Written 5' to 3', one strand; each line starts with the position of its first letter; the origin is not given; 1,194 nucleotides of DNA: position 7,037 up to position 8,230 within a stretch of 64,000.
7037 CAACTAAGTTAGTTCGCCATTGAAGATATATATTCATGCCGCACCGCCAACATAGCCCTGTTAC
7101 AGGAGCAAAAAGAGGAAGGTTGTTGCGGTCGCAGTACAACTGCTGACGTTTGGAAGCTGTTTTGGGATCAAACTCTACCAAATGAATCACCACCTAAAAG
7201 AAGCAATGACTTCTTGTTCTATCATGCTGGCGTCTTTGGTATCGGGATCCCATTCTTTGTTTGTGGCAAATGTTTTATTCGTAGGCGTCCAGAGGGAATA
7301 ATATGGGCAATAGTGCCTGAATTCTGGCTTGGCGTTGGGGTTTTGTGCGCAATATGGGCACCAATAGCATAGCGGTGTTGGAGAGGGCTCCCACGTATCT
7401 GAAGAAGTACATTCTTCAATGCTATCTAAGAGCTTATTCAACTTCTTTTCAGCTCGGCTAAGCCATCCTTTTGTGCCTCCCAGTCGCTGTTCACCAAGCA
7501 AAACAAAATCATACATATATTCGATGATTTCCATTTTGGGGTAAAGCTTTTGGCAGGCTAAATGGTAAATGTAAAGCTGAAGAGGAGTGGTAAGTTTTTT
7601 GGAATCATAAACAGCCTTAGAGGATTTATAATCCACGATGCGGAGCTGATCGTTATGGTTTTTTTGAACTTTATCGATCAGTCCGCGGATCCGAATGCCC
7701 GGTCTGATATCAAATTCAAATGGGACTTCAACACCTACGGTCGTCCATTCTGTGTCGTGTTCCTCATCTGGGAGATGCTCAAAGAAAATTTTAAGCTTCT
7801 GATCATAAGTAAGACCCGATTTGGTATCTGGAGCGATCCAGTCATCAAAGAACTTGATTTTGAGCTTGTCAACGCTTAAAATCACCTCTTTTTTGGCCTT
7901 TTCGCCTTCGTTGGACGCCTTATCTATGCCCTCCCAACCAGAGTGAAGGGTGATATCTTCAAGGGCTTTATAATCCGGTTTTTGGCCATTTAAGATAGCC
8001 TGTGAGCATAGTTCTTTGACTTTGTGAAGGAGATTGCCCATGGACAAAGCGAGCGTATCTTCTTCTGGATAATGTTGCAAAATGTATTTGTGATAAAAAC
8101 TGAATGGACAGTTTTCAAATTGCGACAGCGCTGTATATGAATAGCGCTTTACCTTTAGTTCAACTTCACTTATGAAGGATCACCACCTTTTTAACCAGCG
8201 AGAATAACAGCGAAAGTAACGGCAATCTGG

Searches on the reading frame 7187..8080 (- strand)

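Call 34: search_protein_families(library=pfam, proteins=[window:7187-8080:-], max_evalue=0.001)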
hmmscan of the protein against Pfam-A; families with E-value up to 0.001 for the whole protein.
window:7187-8080:- (297 aa): 1 family
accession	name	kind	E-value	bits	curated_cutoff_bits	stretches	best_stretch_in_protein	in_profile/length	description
PF12705.13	PDDEXK_1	-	7.9e-16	59.2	22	1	7-243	29-242/247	PD-(D/E)XK nuclease superfamily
